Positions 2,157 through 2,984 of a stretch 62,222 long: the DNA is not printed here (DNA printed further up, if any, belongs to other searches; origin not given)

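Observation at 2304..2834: Ribosome hibernation factor (HPF/RaiA) domain fused in one ORF to a cold-shock domain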

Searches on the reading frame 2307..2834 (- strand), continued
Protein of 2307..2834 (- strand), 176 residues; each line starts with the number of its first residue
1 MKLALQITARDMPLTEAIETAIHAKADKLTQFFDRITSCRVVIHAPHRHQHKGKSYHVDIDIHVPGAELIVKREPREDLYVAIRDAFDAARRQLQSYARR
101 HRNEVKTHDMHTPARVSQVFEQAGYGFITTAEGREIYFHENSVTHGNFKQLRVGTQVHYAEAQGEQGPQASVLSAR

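Call 31: find_related_loci(query=A1, collection=genome_contigs, flank=6000)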
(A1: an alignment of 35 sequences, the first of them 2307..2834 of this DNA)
Query A1 (176 aa) in genome_contigs; peptide patterns used: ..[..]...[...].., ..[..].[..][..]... (x = any residue, [..] = any of these).
600 stretches matched a pattern (row limit reached: there are more); 594 encode a relative of the query (tblastn E <= 1e-3); the best 80 are kept; 80 distinct loci.
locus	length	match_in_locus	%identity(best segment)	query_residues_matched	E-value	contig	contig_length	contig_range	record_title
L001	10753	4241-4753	64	1-171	1e-69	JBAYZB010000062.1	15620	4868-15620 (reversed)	MAG: Gammaproteobacteria bacterium isolate SO_2017_CLC_44 scaffold_5489_c1_PH3_2017, whole genome shotgun sequence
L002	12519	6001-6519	61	1-173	5e-69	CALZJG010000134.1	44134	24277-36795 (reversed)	MAG: uncultured Chromatiaceae bacterium isolate FCS_M_Gamma_041 genome assembly, contig: k121_1452298, whole genome shot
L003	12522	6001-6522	57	1-174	5e-68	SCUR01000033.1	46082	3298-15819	MAG: Candidatus Manganitrophaceae bacterium isolate GW715_bin.13 GW715_bin.13-7400, whole genome shotgun sequence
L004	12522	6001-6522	59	1-174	3e-67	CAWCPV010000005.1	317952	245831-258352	MAG: uncultured Gammaproteobacteria bacterium isolate MFD04944.bin.2.154 genome assembly, contig: contig_24051, whole ge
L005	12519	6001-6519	59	1-173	2e-67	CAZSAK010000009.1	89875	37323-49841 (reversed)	MAG TPA_asm: uncultured Chromatiaceae bacterium isolate SRP214966_co2_131 genome assembly, contig: NODE_177_length_89875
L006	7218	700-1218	57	1-173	4e-67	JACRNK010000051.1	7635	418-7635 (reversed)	MAG: Deltaproteobacteria bacterium isolate NC_groundwater_1933_Pr3_S-0.2um_44_5 scaffold_164623, whole genome shotgun se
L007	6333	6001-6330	95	1-110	5e-67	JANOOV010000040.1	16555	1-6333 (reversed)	MAG: Gammaproteobacteria bacterium isolate VAR_43_metabat_102 VAR_43_k141_1567134, whole genome shotgun sequence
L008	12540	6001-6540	57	1-175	2e-66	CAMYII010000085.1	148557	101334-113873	MAG: Acidiferrobacterales bacterium isolate ES_Gamma_002 genome assembly, contig: scaffold_56, whole genome shotgun sequ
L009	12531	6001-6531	60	1-173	4e-66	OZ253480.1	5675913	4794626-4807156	MAG: uncultured Candidatus Binatia bacterium isolate 01c1d691-c9b9-4499-9944-1e5a173e9d55 genome assembly, chromosome: 1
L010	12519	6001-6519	57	1-173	3e-66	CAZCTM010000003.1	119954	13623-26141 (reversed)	MAG TPA_asm: uncultured Zetaproteobacteria bacterium isolate SRP216583_co1_172 genome assembly, contig: NODE_42_length_1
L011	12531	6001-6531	60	1-173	4e-66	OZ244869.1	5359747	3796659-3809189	MAG: uncultured Candidatus Binatia bacterium isolate 4a3a7036-e571-4a1a-a60d-b403d30aaf4e genome assembly, chromosome: 1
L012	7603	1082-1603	55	1-174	4e-66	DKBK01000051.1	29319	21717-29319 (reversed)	MAG TPA_asm: Nitrospiraceae bacterium UBA6902 UBA6902_contig_10786, whole genome shotgun sequence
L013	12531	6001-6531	59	1-173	9e-65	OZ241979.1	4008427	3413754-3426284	MAG: uncultured Candidatus Binatia bacterium isolate 9577865d-1fdf-407d-8016-5da360aaf3ec genome assembly, chromosome: 1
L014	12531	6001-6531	59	1-173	2e-64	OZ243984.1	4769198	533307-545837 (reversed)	MAG: uncultured Candidatus Binatia bacterium isolate 31174faa-af5d-46df-8d7f-4a8f69c76524 genome assembly, chromosome: 1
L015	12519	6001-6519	58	1-173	1e-64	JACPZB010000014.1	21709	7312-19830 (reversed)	MAG: Deltaproteobacteria bacterium isolate NC_groundwater_878_Pr1_S2p5_43_21 Montesol18_S2p5_coassembly_scaffold_166119,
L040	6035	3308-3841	52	1-173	2e-59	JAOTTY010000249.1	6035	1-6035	MAG: Gammaproteobacteria bacterium isolate 13_July_SF_Bin35 13_July_SF_Bin35_scaffold_6448_c1, whole genome shotgun sequ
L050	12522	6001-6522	51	1-174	1e-58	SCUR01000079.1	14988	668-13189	MAG: Candidatus Manganitrophaceae bacterium isolate GW715_bin.13 GW715_bin.13-17497, whole genome shotgun sequence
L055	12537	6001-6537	51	1-174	2e-57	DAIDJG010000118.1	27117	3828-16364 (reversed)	MAG TPA_asm: Singulisphaera sp. isolate clean19 k141_1290007, whole genome shotgun sequence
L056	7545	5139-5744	48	1-173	2e-57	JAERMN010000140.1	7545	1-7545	MAG: Deltaproteobacteria bacterium isolate CoA_1_bin.89 scaffold_5693, whole genome shotgun sequence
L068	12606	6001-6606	49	1-173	2e-56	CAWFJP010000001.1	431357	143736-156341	MAG: uncultured delta proteobacterium isolate MFD02242.bin.2.64 genome assembly, contig: contig_1146, whole genome shotg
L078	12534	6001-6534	49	1-173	6e-56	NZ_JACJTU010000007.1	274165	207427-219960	Nostoc paludosum FACHB-159 contig7, whole genome shotgun sequence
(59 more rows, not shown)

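Call 37: predict_structure(alignment_id=A2)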
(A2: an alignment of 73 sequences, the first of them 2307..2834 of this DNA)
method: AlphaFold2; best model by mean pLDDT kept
length: 176 residues; sequences in the alignment: 73
mean_pLDDT: 86.1   pTM: 0.56
mean pLDDT of the five models: 86.1, 84.8, 84.4, 84.1, 82.8
residues with pLDDT >= 90: 98; 70-90: 56; 50-70: 15; < 50: 7
segments of 3 or more residues with pLDDT < 50: 104-110
pLDDT, mean of each block of 10 residues (from residue 1): 87 94 93 88 77 81 91 90 96 87 47 89 94 92 84 91 84 83
secondary structure, 60 per line:
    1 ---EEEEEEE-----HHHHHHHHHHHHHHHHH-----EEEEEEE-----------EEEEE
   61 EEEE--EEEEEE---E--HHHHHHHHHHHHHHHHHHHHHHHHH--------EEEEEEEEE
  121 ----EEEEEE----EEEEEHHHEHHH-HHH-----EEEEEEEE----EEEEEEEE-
elements in order: E4-10 H16-32 E38-44 E56-64 E67-72 H79-103 E112-120 E125-130 E135-139 E156-163 E168-175

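Call 39: search_protein_families(library=pfam, proteins=[L068:6649-7455:+, L050:5499-5948:+, L078:6819-7313:+, L040:3946-5373:-, L056:4329-4883:-, L011:8440-9861:-, L055:3877-4539:+, L006:1245-2204:-], max_evalue=0.001)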
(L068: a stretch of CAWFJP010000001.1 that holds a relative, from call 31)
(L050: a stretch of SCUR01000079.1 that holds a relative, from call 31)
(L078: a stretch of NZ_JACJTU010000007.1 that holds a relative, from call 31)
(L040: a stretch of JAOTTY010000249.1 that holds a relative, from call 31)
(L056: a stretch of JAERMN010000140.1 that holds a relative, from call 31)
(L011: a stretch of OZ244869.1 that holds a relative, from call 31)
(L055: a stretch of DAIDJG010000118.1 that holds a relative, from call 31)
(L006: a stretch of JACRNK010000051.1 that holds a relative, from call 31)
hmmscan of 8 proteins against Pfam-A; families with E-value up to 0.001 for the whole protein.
L068:6649-7455:+ (269 aa): 1 family
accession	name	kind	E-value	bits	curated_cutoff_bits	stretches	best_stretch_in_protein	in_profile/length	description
PF00582.32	Usp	-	4.3e-38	131.5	24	2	133-263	2-139/141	Universal stress protein family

L050:5499-5948:+ (150 aa): 1 family
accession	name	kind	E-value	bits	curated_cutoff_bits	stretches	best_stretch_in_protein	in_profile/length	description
PF00571.33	CBS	-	6.5e-27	94.1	24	2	69-120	2-53/57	CBS domain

L078:6819-7313:+ (165 aa): 2 families
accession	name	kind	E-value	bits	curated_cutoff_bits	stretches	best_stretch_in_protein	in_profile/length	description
PF00011.27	HSP20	-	2.8e-20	72.8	20.8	1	64-162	2-99/102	Hsp20/alpha crystallin family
PF17886.7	ArsA_HSP20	-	6.6e-06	26.1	22.5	1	69-146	2-60/63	HSP20-like domain found in ArsA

L040:3946-5373:- (476 aa): 1 family
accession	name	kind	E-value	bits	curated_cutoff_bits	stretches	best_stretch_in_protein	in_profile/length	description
PF01139.22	RtcB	-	9.6e-172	572.4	27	1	45-476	1-426/426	tRNA-splicing ligase RtcB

L056:4329-4883:- (185 aa): 1 family
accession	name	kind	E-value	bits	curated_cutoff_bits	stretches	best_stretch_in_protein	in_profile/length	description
PF04073.20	tRNA_edit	-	4e-27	95.2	25.5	1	47-168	1-123/123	Aminoacyl-tRNA editing domain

L011:8440-9861:- (474 aa): 10 families
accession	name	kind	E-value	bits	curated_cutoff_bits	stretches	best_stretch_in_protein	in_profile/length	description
PF00158.32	Sigma54_activat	-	7e-75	250.8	20.2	1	166-332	1-167/168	Sigma-54 interaction domain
PF00072.30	Response_reg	-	6.6e-30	104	30.2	1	28-137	1-110/111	Response regulator receiver domain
PF25601.1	AAA_lid_14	-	3e-27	94.7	27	1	338-422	1-85/87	AAA+ ATPase lid domain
PF14532.12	Sigma54_activ_2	-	1.2e-20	74.6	25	1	167-337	1-138/138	Sigma-54 interaction domain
PF02954.25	HTH_8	-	3.7e-13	49.4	22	1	429-468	3-42/42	Bacterial regulatory protein, Fis family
PF07728.20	AAA_5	-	1.3e-07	32.1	22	1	190-306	2-121/139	AAA domain (dynein-related subfamily)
PF00004.35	AAA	-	8.1e-05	23.5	21.2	1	190-308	1-110/131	ATPase family associated with various cellular activities (AAA)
PF18024.7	HTH_50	-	0.00016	21.8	27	0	422-470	2-49/50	Helix-turn-helix domain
PF01078.27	Mg_chelatase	-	0.0008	19.3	20.3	0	245-292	93-142/207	Magnesium chelatase, subunit ChlI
PF13191.12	AAA_16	-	0.00085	20.3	32.6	0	170-242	6-85/167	AAA ATPase domain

L055:3877-4539:+ (221 aa): 2 families
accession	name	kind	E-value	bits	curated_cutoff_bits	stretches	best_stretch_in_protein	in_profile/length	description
PF00156.33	Pribosyltran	-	2.4e-17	63.1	26.3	1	20-191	27-155/158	Phosphoribosyl transferase domain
PF14681.12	UPRTase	-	0.00098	19.1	27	0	118-172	117-173/206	Uracil phosphoribosyltransferase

L006:1245-2204:- (320 aa): 3 families
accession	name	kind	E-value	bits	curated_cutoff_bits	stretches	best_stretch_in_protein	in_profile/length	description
PF00005.33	ABC_tran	-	4.8e-36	124.8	25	1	31-181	2-136/137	ABC transporter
PF08352.17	oligo_HPY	-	4.4e-19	69.1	27.1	1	233-298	1-65/65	Oligopeptide/dipeptide transporter, C-terminal region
PF13304.12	AAA_21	-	0.00039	21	27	0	142-201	226-288/304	AAA domain, putative AbiEii toxin, Type IV TA system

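Call 40: fold_search(model_id=the predicted structure, library=pdb)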
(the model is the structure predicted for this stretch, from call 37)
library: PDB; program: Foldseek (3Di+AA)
matches with E <= 10: 954; with E <= 0.001: 74
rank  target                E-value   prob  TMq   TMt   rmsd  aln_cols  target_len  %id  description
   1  8rd8_D                9.0e-08  1.00  0.54  0.88   1.9       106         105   28  Cryo-EM structure of P. urativorans 70S ribosome in complex with hibernation factors Balon and RaiA (structure 1). (released 2024-02-21)
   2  4hei_A                8.8e-07  1.00  0.49  0.91   1.6        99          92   25  2A X-RAY STRUCTURE OF HPF from VIBRIO CHOLERAE (released 2012-10-24)
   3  6h4n_x                1.1e-06  1.00  0.48  0.86   2.4       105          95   32  Structure of a hibernating 100S ribosome reveals an inactive conformation of the ribosomal protein S1 - 70S Hibernatin (released 2018-09-05)
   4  28lu_y                1.3e-06  1.00  0.53  0.63   2.0       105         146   23  Structure of the Chlamydomonas reinhardtii chlororibosome with factor pY (released 2026-04-01)
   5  2ywq_C                1.5e-06  1.00  0.46  0.86   2.2        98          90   26  Crystal structure of Thermus thermophilus Protein Y N-terminal domain (released 2008-04-15)
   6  2ywq_A                1.7e-06  1.00  0.46  0.87   1.9        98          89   23  Crystal structure of Thermus thermophilus Protein Y N-terminal domain (released 2008-04-15)
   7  2rql_MODEL_1_A        1.9e-06  1.00  0.48  0.86   2.1       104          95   31  Solution structure of the E. coli ribosome hibernation promoting factor HPF (released 2010-02-02)
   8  8uu7_w                2.9e-06  1.00  0.45  0.74   3.3       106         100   24  Cryo-EM structure of the Listeria innocua 70S ribosome in complex with HflXr, HPF, and E-site tRNA (structure II-B) (released 2024-02-28)
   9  6qbz_MODEL_1_A        2.9e-06  1.00  0.45  0.66   3.9       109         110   20  Solution structure of the N-terminal domain of the Staphylococcus aureus Hibernation Promoting Factor (released 2019-06-19)
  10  4hei_B                3.3e-06  1.00  0.49  0.93   1.2        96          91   26  2A X-RAY STRUCTURE OF HPF from VIBRIO CHOLERAE (released 2012-10-24)
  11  3tqm_A                3.9e-06  1.00  0.48  0.90   1.6        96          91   17  Structure of an ribosomal subunit interface protein from Coxiella burnetii (released 2011-09-28)
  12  5mmj_y                4.7e-06  1.00  0.53  0.78   2.4       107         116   15  Structure of the small subunit of the chloroplast ribosome (released 2017-01-11)
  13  8uu4_w                4.7e-06  1.00  0.47  0.77   2.9       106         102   25  Cryo-EM structure of the Listeria innocua 70S ribosome in complex with HPF (structure I-A) (released 2024-02-28)
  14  8h1i_B                5.3e-06  1.00  0.34  0.82   1.7        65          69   31  Crystal structure of PlyGRCS, a bacteriophage Endolysin in complex with Cold shock protein C (released 2023-10-18)
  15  3tqm_B                7.1e-06  1.00  0.49  0.91   1.6        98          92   16  Structure of an ribosomal subunit interface protein from Coxiella burnetii (released 2011-09-28)
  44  5njt_x                1.1e-04  1.00  0.46  0.73   3.2       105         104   23  Structure of the Bacillus subtilis hibernating 100S ribosome reveals the basis for 70S dimerization. (released 2017-06-14)
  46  5ngm_Av               1.1e-04  1.00  0.47  0.51  22.3       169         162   16  2.9S structure of the 70S ribosome composing the S. aureus 100S complex (released 2017-10-04)
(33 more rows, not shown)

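Call 42: find_encoding_contigs(protein=P0004, flank=4000, max_places=3)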
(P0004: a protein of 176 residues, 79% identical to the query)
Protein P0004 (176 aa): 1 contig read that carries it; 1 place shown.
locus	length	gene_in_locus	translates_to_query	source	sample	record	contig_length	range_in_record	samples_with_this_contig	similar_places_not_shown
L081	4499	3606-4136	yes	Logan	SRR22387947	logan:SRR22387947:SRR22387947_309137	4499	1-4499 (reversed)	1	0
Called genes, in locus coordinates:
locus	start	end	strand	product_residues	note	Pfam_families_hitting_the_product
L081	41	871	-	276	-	-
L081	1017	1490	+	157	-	-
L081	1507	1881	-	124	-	PF07238:PilZ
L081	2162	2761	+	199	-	PF02622:DUF179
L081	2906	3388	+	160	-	PF18902:DUF5658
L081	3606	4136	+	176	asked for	PF02482:Ribosomal_S30AE, PF00313:CSD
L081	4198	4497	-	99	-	?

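Call 43: find_encoding_contigs(protein=P0006, flank=4000, max_places=3)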
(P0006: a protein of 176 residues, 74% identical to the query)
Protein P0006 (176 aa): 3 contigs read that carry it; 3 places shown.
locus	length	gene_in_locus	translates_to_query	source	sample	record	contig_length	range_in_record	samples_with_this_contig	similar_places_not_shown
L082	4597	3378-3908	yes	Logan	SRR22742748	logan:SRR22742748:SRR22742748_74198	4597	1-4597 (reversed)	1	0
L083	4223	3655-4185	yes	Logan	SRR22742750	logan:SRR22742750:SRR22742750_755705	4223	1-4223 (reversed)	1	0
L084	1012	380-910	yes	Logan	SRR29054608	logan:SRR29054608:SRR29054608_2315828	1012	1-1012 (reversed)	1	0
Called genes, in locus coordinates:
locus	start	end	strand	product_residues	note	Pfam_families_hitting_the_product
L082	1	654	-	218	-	?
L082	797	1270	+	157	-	-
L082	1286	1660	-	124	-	PF07238:PilZ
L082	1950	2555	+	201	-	PF02622:DUF179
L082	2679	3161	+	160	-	PF18902:DUF5658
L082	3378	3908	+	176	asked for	PF02482:Ribosomal_S30AE, PF00313:CSD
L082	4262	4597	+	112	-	?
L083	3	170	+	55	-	?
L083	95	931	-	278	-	-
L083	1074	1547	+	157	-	-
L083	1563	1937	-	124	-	PF07238:PilZ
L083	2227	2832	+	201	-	PF02622:DUF179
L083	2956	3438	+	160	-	PF18902:DUF5658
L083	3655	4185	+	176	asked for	PF02482:Ribosomal_S30AE, PF00313:CSD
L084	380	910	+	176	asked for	PF02482:Ribosomal_S30AE, PF00313:CSD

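Call 44: find_encoding_contigs(protein=P0001, flank=4000, max_places=3)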
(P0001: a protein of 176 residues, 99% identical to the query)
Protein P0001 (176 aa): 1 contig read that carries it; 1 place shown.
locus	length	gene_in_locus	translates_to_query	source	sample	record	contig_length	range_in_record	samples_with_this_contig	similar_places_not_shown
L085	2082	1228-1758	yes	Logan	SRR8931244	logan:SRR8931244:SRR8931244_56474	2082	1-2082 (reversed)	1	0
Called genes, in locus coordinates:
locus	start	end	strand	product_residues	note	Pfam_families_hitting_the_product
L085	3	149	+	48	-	?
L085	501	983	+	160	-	PF18902:DUF5658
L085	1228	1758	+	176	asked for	PF02482:Ribosomal_S30AE, PF00313:CSD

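Call 58: search_protein_families(library=pfam, proteins=[L007:4518-5105:+, L081:1017-1487:+, L081:44-871:-], max_evalue=0.01)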
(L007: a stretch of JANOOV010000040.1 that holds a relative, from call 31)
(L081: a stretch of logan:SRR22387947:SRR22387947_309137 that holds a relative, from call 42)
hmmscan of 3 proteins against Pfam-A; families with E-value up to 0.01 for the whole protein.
L007:4518-5105:+ (196 aa): 1 family
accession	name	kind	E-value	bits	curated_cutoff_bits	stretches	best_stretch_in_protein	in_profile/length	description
PF02622.21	DUF179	-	1.4e-37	129.5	27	1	38-189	2-154/157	AlgH-like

L081:1017-1487:+ (157 aa): 0 families

L081:44-871:- (276 aa): 0 families

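Call 60: search_protein_representatives(protein=window:2307-2834:-)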
Query: 176 residues. Proteins with E-value up to 0.001 (for the whole library): 4665; up to 1e-10: 2260; up to 1e-30: 203. The best 150 are listed.
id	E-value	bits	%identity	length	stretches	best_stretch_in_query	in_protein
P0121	7.2e-53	195.0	53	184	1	1-172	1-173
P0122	5.0e-48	179.3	51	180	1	1-171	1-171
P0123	1.9e-47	177.4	48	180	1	2-173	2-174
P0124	2.2e-46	173.9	48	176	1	1-172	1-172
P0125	2.8e-46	173.6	51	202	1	1-173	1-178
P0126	5.6e-46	172.6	53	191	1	3-173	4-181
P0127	1.9e-45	170.9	48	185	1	5-171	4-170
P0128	6.6e-45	169.2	49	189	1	1-173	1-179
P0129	1.6e-44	167.9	46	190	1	3-173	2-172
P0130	6.8e-44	165.9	47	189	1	5-173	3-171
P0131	3.1e-43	163.7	50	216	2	76-173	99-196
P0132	4.3e-43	163.2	46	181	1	1-172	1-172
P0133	7.4e-43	162.5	48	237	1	1-172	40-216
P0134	8.2e-43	162.3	47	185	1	3-173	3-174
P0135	8.6e-43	162.3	39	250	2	3-172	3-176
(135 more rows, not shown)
